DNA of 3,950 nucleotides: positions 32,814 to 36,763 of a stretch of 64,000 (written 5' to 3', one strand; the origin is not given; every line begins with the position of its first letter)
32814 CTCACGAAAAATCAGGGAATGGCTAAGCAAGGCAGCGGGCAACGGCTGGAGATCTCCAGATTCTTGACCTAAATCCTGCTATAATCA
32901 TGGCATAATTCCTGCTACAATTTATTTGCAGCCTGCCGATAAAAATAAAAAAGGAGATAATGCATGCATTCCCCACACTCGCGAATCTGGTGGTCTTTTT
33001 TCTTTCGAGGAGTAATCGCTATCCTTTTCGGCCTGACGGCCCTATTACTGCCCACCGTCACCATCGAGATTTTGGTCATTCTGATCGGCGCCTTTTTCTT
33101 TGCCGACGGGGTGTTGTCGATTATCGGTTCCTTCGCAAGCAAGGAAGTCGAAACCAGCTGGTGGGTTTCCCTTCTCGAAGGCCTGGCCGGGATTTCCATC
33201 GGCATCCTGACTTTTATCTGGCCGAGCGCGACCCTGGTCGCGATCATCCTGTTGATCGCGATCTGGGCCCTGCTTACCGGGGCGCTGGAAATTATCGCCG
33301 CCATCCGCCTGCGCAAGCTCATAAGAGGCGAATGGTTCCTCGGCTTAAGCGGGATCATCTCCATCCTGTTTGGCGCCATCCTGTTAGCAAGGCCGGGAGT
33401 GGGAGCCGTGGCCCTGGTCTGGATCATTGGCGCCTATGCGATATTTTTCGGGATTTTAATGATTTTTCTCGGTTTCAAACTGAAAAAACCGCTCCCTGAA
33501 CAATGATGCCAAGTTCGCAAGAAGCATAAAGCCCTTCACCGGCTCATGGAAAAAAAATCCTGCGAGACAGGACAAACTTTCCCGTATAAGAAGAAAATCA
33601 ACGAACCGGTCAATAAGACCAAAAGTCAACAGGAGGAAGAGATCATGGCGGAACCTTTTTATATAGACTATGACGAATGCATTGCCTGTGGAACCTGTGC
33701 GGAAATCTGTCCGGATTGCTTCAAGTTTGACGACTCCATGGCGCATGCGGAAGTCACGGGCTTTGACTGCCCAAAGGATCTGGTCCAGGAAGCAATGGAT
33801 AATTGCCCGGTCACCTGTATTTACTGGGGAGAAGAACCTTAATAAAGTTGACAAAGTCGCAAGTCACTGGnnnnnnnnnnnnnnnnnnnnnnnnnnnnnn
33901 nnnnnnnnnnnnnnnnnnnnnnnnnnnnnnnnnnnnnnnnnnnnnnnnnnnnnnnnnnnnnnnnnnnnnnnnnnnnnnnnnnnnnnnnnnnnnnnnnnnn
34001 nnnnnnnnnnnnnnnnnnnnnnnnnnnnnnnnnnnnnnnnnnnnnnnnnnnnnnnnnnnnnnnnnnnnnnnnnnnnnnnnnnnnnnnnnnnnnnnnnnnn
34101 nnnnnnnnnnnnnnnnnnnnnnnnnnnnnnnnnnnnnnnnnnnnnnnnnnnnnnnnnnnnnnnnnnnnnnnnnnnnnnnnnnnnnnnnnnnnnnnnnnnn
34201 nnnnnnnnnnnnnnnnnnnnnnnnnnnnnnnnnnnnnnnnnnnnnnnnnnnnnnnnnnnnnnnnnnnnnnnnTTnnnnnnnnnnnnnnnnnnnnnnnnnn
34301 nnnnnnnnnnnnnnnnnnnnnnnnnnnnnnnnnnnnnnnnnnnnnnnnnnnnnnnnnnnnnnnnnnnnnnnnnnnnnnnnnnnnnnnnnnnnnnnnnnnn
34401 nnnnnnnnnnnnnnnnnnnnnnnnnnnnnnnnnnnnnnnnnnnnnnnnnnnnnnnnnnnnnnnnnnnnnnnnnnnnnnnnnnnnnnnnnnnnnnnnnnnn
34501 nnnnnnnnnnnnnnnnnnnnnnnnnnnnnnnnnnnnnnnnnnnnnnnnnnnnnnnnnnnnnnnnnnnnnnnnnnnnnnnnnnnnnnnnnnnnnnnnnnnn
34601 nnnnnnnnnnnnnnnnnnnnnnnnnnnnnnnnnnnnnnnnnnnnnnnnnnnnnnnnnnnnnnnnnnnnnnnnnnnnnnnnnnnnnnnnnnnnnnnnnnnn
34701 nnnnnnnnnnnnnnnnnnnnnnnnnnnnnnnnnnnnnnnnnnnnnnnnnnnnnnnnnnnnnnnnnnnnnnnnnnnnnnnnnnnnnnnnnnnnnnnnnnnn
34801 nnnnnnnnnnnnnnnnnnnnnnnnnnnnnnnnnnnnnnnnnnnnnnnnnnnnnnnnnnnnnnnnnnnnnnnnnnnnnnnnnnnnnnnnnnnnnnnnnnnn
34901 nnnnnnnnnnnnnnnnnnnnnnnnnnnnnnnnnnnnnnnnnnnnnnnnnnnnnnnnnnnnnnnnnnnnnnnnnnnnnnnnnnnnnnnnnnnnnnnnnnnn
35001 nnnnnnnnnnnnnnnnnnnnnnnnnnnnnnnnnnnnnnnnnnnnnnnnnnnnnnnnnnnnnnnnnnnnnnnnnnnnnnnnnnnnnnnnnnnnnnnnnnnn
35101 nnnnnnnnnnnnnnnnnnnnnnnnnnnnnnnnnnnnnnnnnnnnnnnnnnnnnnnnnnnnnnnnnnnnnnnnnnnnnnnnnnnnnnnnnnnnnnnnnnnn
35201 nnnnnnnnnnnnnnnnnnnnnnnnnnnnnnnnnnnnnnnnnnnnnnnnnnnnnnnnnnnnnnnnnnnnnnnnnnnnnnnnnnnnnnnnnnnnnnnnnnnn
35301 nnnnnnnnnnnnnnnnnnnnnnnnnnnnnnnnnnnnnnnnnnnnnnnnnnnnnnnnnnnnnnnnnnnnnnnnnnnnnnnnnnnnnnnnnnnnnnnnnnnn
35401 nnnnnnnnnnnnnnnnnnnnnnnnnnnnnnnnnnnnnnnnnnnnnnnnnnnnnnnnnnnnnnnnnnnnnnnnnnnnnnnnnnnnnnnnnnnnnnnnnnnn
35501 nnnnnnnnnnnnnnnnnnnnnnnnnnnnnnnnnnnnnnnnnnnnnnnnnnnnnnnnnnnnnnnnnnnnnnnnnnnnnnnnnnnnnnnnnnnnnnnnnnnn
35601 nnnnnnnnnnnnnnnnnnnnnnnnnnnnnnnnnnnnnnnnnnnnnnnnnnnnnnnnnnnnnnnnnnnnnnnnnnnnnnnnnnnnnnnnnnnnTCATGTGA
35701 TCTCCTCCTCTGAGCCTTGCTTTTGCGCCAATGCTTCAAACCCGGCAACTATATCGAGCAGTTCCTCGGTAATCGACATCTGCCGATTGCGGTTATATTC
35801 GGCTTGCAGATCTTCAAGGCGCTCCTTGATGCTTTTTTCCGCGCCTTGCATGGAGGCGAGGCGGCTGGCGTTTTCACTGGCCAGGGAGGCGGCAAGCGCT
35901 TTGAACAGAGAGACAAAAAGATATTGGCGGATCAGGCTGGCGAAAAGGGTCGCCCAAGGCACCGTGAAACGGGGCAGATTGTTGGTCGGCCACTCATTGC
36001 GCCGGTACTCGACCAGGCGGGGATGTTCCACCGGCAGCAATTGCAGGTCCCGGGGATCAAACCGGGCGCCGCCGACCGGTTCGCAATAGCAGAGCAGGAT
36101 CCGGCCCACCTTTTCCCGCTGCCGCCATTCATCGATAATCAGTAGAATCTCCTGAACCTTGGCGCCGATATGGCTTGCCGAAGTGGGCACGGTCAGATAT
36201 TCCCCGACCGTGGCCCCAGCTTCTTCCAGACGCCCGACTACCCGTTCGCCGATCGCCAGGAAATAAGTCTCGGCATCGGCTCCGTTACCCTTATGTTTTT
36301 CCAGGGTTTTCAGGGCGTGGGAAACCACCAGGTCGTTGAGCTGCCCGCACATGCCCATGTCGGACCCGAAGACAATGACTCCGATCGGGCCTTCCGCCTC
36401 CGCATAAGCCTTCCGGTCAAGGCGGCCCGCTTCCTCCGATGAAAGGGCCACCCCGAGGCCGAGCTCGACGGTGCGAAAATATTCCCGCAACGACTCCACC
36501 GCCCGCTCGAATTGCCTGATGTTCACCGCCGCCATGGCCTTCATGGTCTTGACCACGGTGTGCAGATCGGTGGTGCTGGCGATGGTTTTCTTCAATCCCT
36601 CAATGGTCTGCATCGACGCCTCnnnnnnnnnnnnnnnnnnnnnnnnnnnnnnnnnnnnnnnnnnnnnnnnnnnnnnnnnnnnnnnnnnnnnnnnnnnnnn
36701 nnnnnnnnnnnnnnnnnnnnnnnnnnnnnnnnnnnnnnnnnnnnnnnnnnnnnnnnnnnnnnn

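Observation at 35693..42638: Complete N-type ATPase operon (atpD-C-Q-R-B-E-F-A-G order), not a housekeeping F1Fo operon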

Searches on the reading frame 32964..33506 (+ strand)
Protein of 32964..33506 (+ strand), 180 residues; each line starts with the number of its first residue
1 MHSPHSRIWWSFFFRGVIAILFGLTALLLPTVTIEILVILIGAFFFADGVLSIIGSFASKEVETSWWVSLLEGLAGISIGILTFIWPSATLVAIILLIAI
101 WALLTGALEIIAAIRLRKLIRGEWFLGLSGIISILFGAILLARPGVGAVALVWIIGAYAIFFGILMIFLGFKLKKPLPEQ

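Call 11: search_protein_families(library=pfam, proteins=[window:32964-33506:+], max_evalue=0.001)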
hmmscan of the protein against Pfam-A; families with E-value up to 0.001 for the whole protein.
window:32964-33506:+ (180 aa): 1 family
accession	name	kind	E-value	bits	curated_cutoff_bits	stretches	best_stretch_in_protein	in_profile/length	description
PF03729.18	DUF308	-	1.1e-31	109.4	25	3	71-141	1-72/73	Short repeat of unknown function (DUF308)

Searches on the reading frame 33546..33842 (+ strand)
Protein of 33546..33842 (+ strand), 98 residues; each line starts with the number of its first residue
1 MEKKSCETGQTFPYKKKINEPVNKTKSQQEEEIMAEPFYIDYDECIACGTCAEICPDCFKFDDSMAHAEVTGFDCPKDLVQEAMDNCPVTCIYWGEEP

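Call 11: search_protein_families(library=pfam, proteins=[window:33546-33842:+], max_evalue=0.001)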
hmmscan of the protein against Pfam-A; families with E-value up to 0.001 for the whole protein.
window:33546-33842:+ (98 aa): 5 families
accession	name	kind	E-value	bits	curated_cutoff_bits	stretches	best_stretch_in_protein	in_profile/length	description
PF13370.11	Fer4_13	-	1.6e-12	48.3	24.5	1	40-94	1-58/58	4Fe-4S single cluster domain of Ferredoxin I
PF13459.11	Fer4_15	-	8.7e-09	36.4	22.4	1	39-94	2-66/66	4Fe-4S single cluster domain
PF00037.32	Fer4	-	9.3e-07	28.9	21.1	1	39-56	2-19/24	4Fe-4S binding domain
PF12797.12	Fer4_2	-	1.3e-05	25.3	24.5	1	37-56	2-21/22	4Fe-4S binding domain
PF13237.11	Fer4_10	-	2.2e-05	24.7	25.5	1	26-56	23-53/53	4Fe-4S dicluster domain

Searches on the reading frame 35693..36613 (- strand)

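Call 3: search_protein_families(library=pfam, proteins=[window:35693-36613:-], max_evalue=0.01)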
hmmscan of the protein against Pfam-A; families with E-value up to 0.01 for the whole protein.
window:35693-36613:- (306 aa): 1 family
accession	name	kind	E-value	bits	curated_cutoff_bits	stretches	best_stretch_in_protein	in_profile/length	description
PF00231.24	ATP-synt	-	2.5e-55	188.6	39.9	1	5-295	3-285/285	ATP synthase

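Call 4: search_protein_families(library=ncbifam, proteins=[window:35693-36613:-], max_evalue=0.01)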
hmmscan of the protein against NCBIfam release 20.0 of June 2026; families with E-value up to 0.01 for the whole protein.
window:35693-36613:- (306 aa): 13 families
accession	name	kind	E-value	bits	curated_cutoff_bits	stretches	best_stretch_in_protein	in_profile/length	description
TIGR03323.1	alt_F1F0_F1_gam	exception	1.5e-90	303.4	282.35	1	7-295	1-285/285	alternate F1F0 ATPase, F1 subunit gamma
TIGR01146.1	ATPsyn_F1gamma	equivalog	7.1e-38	131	194.45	1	1-295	1-286/286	ATP synthase F1 subunit gamma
NF004144.0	PRK05621.1-1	equivalog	1.1e-28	100.6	372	1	1-294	1-286/287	F0F1 ATP synthase subunit gamma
NF009957.0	PRK13424.1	equivalog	1.2e-28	100.2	436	1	1-295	1-289/291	F0F1 ATP synthase subunit gamma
NF004145.0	PRK05621.1-2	equivalog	2.2e-28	99.6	317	1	1-298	1-305/306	F0F1 ATP synthase subunit gamma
NF010709.0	PRK14111.1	equivalog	2.2e-24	86.4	425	1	3-296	3-289/290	F0F1 ATP synthase subunit gamma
NF004146.0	PRK05621.1-4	equivalog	6.3e-24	84.9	342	1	1-295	1-296/296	F0F1 ATP synthase subunit gamma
NF009959.0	PRK13426.1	equivalog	2.8e-23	82.9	394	1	1-292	1-288/291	F0F1 ATP synthase subunit gamma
NF004147.0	PRK05621.2-1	equivalog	1.1e-21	78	382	1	3-295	4-292/293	F0F1 ATP synthase subunit gamma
NF009958.0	PRK13425.1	equivalog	1.2e-19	70.9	501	1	1-296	1-291/292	F0F1 ATP synthase subunit gamma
NF010708.0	PRK14110.1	equivalog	3.7e-19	69.3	445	1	7-295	9-290/291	F0F1 ATP synthase subunit gamma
NF009960.0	PRK13427.1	equivalog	1.5e-14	54.2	432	1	1-295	1-288/289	F0F1 ATP synthase subunit gamma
NF009956.0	PRK13422.1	equivalog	2.6e-08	33.6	582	1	226-294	229-297/298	F0F1 ATP synthase subunit gamma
